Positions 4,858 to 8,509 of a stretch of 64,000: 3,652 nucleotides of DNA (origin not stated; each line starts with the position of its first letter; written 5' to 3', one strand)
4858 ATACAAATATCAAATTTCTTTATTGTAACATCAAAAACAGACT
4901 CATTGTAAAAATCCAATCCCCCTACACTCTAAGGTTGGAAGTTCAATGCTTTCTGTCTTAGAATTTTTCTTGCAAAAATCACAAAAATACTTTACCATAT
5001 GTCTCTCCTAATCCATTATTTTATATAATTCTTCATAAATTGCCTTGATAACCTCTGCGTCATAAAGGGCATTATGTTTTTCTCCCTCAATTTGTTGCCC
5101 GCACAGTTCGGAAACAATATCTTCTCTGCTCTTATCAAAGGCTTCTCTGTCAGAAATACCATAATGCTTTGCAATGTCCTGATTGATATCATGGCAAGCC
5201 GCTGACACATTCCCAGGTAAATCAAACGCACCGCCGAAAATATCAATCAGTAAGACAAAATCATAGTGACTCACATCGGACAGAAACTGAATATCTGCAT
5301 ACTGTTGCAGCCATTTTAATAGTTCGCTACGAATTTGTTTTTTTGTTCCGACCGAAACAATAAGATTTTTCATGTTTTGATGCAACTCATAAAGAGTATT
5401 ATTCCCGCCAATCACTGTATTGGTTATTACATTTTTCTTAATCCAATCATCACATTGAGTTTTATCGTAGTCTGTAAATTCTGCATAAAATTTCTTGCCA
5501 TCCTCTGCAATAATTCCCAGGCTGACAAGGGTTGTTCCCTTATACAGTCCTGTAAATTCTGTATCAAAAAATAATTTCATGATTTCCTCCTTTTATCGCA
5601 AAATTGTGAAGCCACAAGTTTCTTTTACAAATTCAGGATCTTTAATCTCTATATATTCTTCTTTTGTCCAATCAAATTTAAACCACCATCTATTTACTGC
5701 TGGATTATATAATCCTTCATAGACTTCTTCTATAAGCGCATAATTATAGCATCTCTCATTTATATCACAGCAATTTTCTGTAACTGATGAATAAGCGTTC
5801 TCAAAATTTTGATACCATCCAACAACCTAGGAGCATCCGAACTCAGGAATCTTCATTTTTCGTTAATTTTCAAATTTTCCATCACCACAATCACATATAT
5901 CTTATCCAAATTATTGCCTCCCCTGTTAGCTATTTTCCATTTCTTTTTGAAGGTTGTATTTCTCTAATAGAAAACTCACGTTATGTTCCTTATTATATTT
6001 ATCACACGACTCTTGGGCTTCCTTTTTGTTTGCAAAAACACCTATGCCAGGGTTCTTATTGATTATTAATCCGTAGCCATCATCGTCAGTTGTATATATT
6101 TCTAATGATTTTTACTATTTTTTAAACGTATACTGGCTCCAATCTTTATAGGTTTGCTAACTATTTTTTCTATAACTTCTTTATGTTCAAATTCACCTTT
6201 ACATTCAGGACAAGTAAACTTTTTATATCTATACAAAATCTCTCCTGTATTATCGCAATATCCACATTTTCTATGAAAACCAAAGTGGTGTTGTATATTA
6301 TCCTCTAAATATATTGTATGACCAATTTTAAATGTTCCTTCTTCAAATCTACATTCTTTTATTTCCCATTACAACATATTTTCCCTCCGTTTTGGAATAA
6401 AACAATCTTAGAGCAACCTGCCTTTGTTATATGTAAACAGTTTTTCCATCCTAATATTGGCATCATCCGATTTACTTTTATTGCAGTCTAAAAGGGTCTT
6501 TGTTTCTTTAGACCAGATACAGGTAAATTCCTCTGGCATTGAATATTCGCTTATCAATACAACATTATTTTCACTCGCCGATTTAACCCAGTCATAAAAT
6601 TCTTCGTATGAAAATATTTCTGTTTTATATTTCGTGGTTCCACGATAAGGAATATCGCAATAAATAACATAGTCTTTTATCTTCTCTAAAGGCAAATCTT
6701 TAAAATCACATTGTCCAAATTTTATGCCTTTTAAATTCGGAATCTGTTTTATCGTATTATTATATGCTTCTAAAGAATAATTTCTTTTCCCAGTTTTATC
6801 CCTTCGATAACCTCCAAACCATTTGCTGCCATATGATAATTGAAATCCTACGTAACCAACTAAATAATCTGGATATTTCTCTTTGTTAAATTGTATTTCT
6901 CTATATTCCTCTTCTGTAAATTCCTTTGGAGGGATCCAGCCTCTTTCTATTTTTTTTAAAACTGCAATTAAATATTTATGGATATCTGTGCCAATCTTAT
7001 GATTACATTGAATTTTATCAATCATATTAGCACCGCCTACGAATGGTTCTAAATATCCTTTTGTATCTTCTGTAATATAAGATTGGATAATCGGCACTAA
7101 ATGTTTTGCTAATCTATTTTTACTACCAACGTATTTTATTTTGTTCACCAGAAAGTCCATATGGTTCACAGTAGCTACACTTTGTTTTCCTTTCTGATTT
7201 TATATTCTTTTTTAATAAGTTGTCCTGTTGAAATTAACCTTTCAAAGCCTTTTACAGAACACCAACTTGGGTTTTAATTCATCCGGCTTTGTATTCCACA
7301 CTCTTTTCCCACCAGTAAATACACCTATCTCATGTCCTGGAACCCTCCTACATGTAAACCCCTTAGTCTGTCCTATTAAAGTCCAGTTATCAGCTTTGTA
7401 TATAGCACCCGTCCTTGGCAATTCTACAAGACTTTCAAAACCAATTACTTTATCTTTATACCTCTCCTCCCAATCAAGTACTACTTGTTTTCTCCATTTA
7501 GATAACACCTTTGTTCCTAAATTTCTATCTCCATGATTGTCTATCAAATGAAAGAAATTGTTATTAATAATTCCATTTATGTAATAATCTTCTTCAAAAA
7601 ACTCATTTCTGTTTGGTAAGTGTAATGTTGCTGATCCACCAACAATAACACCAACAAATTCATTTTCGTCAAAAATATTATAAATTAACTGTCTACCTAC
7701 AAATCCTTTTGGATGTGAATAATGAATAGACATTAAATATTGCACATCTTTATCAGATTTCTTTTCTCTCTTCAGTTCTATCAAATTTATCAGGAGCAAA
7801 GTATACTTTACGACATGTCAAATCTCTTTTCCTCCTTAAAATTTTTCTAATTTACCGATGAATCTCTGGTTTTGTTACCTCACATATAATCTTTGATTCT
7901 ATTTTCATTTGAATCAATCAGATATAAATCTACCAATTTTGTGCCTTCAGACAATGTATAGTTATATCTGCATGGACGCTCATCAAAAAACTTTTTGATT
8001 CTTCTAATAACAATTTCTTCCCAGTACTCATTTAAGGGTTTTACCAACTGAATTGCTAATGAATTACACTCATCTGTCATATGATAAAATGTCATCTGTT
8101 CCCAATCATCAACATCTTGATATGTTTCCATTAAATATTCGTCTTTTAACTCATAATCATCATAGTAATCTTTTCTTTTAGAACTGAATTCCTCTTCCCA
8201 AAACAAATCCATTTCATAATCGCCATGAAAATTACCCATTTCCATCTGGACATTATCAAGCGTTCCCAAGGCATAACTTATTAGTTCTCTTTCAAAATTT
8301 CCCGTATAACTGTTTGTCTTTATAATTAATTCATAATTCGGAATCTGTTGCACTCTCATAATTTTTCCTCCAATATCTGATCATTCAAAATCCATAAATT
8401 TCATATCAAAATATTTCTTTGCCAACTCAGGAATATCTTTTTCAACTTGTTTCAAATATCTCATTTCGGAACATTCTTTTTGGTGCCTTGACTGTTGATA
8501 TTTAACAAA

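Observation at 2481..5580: Second RNA-end-processing cluster: DHH/DHHA1 phosphoesterase, minimal 207-aa KMDG ligase and DEDDh exonuclease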

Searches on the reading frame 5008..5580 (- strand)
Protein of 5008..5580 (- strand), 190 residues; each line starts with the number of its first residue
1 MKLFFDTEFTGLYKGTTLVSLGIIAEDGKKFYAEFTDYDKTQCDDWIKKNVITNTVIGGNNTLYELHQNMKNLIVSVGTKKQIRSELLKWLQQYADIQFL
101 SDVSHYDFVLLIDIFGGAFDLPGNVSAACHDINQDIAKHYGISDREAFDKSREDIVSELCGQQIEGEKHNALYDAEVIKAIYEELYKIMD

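Call 3: search_protein_families(library=pfam, proteins=[window:5008-5580:-], max_evalue=0.1)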
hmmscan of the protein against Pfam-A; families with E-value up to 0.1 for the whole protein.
window:5008-5580:- (190 aa): 3 families
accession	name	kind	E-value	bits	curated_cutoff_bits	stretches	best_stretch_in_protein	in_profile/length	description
PF16473.11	Rv2179c-like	-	6.2e-09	36.2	27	1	2-184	2-175/177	3'-5' exoribonuclease Rv2179c-like domain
PF00929.31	RNase_T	-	0.0022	19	24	0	4-182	2-164/164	Exonuclease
PF13482.12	RNase_H_2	-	0.096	13.1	22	0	3-42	1-43/165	RNase_H superfamily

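Call 4: search_protein_families(library=phrogs, proteins=[window:5008-5580:-], max_evalue=0.01)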
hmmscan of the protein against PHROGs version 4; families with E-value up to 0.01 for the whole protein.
window:5008-5580:- (190 aa): 2 families
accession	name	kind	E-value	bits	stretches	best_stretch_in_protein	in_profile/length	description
phrog_2259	-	DNA, RNA and nucleotide metabolism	3.1e-44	151.8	1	1-188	7-175/186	Rnase H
phrog_37557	-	DNA, RNA and nucleotide metabolism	8.2e-06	26.9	1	10-95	16-99/185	exonuclease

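Call 6: search_protein_families(library=ncbifam, proteins=[window:5008-5580:-], max_evalue=0.1)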
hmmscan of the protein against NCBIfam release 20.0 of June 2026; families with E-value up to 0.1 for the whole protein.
window:5008-5580:- (190 aa): 1 family
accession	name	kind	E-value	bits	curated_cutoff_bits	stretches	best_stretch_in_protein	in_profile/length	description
NF033638.1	RNase_AS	equivalog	4e-18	66.2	200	1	4-135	2-122/155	polyadenylate-specific 3'-exoribonuclease AS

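Call 51: search_solved_structures(query=window:5008-5580:-, max_evalue=1, show_alignments=2)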
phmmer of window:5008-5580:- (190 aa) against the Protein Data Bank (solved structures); distinct sequences matched with E-value up to 1: 3.
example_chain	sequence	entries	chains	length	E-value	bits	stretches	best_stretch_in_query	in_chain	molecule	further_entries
6s0m_A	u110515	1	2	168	8.5e-09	39.1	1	1-55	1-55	3'-5' exoribonuclease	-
4oke_A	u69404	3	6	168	1.6e-08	38.2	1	2-55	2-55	3'-5' exoribonuclease Rv2179c/MT2234.1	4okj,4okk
4hec_A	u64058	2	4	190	2.5e-08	37.6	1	2-55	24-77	Putative uncharacterized protein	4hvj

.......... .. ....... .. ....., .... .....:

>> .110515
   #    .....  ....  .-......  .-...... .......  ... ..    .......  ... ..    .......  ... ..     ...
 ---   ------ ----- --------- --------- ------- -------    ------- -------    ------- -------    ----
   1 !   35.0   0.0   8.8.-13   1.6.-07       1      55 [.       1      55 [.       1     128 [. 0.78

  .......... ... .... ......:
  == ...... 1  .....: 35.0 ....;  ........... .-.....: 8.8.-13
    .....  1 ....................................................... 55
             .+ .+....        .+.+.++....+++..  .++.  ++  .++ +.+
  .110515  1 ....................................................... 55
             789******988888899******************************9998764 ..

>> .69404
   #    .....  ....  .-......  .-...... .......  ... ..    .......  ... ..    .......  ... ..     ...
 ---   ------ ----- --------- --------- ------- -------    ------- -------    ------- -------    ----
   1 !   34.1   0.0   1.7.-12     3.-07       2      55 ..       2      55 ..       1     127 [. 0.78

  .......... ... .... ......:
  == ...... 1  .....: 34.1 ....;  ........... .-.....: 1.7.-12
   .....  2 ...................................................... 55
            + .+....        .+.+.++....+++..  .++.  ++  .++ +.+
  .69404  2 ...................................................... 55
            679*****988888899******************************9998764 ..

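Call 53: find_related_loci(query=window:5008-5580:-, collection=viral_contigs, flank=8000)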
Query window:5008-5580:- (190 aa) in viral_contigs; peptide patterns used: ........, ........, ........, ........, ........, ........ (x = any residue, [..] = any of these).
182 stretches matched a pattern; 176 encode a relative of the query (tblastn E <= 1e-3); the best 80 are kept; 80 distinct loci.
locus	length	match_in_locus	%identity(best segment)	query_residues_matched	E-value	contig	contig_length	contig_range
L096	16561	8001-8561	71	1-187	1e-90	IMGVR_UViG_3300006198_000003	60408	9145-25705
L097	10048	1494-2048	72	1-185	7e-89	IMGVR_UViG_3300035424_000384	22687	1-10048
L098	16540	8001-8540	66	1-185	3e-78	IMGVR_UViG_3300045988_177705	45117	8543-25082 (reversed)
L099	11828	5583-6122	66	1-185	3e-78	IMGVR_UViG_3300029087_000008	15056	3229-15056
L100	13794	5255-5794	66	1-185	3e-78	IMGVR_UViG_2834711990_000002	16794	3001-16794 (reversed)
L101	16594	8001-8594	60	1-185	1e-76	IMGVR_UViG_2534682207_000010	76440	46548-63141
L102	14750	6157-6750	59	1-185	5e-76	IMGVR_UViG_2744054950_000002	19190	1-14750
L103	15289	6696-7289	60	1-185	5e-76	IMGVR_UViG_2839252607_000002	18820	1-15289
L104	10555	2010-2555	62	3-187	1e-75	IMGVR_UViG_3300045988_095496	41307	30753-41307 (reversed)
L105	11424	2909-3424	60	1-187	7e-75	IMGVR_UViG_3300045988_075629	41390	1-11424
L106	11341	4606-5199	59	1-185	1e-74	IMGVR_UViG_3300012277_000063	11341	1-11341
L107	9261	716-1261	61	1-185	4e-74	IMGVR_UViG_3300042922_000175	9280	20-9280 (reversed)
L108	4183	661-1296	56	1-185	8e-72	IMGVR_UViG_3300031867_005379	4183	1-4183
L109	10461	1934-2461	56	1-186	2e-65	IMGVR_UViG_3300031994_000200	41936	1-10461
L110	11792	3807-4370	58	1-187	3e-65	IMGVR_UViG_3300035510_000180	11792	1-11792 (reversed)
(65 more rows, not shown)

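Call 68: search_protein_families(library=padloc, proteins=[window:5008-5580:-], max_evalue=0.01)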
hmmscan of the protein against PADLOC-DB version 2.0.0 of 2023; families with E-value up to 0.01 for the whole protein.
window:5008-5580:- (190 aa): 1 family
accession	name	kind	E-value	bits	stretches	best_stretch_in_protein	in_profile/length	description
PDLC01247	DEDDh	-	9.5e-05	21.1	1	3-182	1-138/139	"CAS-I,CAS-II,CAS-III,CAS-IV,CAS-V,CAS-VI; associated"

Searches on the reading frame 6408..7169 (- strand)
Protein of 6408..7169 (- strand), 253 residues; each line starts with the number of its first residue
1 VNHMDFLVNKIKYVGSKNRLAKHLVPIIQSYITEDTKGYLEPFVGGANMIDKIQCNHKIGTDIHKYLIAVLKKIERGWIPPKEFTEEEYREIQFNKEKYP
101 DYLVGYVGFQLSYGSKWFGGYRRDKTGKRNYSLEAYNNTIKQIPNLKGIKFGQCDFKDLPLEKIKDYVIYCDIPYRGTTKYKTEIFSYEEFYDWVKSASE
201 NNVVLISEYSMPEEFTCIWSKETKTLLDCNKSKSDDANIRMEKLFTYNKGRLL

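Call 3: search_protein_families(library=pfam, proteins=[window:6408-7169:-], max_evalue=0.1)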
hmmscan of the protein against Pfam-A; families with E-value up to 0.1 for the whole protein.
window:6408-7169:- (253 aa): 2 families
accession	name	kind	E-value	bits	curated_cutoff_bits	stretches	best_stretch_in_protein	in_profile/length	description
PF02086.21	MethyltransfD12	-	2.8e-13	50.6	22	2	13-98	1-82/253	D12 class N6 adenine-specific DNA methyltransferase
PF01170.24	UPF0020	-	0.011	15.9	22.3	1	148-218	104-178/197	RMKL-like, methyltransferase domain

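Call 4: search_protein_families(library=phrogs, proteins=[window:6408-7169:-], max_evalue=0.01)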
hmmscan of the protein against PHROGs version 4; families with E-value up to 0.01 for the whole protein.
window:6408-7169:- (253 aa): 4 families
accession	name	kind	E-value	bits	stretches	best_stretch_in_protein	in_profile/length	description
phrog_56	-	other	1.6e-30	108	1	11-248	65-324/647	DNA methyltransferase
phrog_36652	-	unknown function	2.6e-05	25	1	184-245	155-214/219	-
phrog_1996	-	other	0.0002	22.3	1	147-212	35-105/150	DNA methyltransferase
phrog_23217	-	unknown function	0.0013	19.9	1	10-75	6-68/109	-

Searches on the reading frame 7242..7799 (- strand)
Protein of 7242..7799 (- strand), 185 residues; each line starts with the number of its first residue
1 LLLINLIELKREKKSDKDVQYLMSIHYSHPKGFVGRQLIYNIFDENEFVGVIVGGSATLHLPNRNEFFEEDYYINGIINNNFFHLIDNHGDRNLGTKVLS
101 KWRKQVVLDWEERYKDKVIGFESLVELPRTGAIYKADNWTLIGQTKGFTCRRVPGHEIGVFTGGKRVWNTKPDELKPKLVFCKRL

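Call 3: search_protein_families(library=pfam, proteins=[window:7242-7799:-], max_evalue=0.1)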
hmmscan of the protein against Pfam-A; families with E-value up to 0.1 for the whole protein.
window:7242-7799:- (185 aa): 2 families
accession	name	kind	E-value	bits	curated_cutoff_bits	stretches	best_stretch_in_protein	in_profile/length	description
PF14236.12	DruA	-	8.2e-06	25.6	27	1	19-147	65-219/297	Druantia protein DruA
PF25680.1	Mom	-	0.0007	19.7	27.1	1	19-146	13-133/202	Mom protein family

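Call 4: search_protein_families(library=phrogs, proteins=[window:7242-7799:-], max_evalue=0.01)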
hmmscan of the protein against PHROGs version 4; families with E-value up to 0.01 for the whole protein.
window:7242-7799:- (185 aa): 1 family
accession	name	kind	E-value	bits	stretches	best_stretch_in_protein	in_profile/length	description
phrog_1384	-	other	3.3e-06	27.8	1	22-148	35-153/245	Mom-like DNA modification protein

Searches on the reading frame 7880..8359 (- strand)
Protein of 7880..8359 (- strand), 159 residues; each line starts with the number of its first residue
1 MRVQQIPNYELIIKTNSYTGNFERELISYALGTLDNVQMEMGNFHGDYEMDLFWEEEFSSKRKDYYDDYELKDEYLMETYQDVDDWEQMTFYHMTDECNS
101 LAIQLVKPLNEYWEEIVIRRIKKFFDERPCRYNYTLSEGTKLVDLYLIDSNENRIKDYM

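Call 3: search_protein_families(library=pfam, proteins=[window:7880-8359:-], max_evalue=0.1)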
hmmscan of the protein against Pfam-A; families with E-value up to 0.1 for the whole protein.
window:7880-8359:- (159 aa): 0 families

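Call 4: search_protein_families(library=phrogs, proteins=[window:7880-8359:-], max_evalue=0.01)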
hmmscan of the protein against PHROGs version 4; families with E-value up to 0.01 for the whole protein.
window:7880-8359:- (159 aa): 2 families
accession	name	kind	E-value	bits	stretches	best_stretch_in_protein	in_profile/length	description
phrog_23621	-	unknown function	4.8e-05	24.3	1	5-38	3-36/177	-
phrog_34072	-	unknown function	0.0051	17.3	1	9-100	113-202/295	-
